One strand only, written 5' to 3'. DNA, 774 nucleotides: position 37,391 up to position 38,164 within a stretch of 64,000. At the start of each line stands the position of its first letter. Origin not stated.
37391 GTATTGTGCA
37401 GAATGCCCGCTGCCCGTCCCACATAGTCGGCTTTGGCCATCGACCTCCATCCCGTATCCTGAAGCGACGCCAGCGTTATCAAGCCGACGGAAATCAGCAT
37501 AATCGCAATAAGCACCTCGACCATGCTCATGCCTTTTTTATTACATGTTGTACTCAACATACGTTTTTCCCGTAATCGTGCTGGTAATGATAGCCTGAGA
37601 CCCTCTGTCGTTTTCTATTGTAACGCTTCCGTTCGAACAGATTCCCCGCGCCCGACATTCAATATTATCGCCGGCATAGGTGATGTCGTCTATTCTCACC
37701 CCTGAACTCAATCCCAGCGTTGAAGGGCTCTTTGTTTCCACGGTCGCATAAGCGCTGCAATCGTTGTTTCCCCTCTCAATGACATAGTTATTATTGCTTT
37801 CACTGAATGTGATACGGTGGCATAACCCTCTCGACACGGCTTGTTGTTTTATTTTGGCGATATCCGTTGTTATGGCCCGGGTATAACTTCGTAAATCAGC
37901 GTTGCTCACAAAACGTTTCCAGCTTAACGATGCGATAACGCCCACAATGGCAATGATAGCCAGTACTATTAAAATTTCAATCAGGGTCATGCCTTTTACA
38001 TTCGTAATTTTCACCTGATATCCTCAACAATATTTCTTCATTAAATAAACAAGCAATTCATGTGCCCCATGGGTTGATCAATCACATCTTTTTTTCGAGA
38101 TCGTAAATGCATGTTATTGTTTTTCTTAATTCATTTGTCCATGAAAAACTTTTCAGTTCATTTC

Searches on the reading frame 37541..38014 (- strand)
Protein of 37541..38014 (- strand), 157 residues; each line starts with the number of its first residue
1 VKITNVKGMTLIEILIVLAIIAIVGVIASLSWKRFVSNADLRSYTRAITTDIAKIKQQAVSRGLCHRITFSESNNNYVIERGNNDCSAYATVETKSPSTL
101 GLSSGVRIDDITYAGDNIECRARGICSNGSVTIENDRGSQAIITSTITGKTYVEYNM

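Call 3: search_protein_families(library=pfam, proteins=[window:37541-38014:-], max_evalue=0.1)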
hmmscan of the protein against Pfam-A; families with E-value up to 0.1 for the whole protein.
window:37541-38014:- (157 aa): 2 families
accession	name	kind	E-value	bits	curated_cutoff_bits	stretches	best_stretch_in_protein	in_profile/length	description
PF07963.17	N_methyl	-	2e-06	27.5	21.2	1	5-28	3-26/27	Prokaryotic N-terminal methylation motif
PF12019.13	GspH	-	0.0013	19.7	21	1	45-145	2-105/108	Type II transport protein GspH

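Call 4: search_protein_families(library=ncbifam, proteins=[window:37541-38014:-], max_evalue=0.1)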
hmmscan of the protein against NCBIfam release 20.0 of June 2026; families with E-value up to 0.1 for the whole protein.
window:37541-38014:- (157 aa): 13 families
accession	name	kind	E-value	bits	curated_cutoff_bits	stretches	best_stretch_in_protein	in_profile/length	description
NF040982.1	ComGD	equivalog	1.2e-10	42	70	1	7-101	2-94/139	competence type IV pilus minor pilin ComGD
NF047827.1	T3SSXpsH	equivalog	1.2e-09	38.1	160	1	7-77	1-71/145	type II secretion system protein XpsH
NF007800.0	PRK10506.1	equivalog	1.4e-07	31.5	158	1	3-90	5-95/163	prepilin peptidase-dependent protein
TIGR01708.2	typeII_sec_gspH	equivalog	1.8e-07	31.3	80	1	7-74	2-69/169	type II secretion system minor pseudopilin GspH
TIGR02532.1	IV_pilin_GFxxxE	domain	1.9e-06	27.5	16.3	1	7-28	2-23/24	prepilin-type N-terminal cleavage/methylation domain-containing protein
NF007862.0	PRK10574.1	equivalog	6.9e-06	26.3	138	1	5-49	3-47/145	prepilin peptidase-dependent pilin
TIGR02596.1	TIGR02596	subfamily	3.1e-05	24.1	70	1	10-62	2-54/196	Verru_Chthon cassette protein D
TIGR01710.1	typeII_sec_gspG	equivalog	0.0006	19.9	88.85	1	7-57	1-47/134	type II secretion system major pseudopilin GspG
TIGR01707.1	gspI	equivalog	0.0024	18.3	44.35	1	8-30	1-22/101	type II secretion system minor pseudopilin GspI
TIGR02523.1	type_IV_pilV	equivalog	0.0033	17.9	52.2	1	7-53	2-51/139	type IV pilus modification protein PilV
NF041013.1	T4P_ComGE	equivalog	0.005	16.9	49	1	5-27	2-24/83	competence type IV pilus minor pilin ComGE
NF041775.1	typeIV_PilA_Myxo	equivalog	0.012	15.6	400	1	7-37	11-41/214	type IV pilin protein PilA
NF040999.1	pilin_ComGC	equivalog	0.031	14.5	75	1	7-24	2-19/84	competence type IV pilus major pilin ComGC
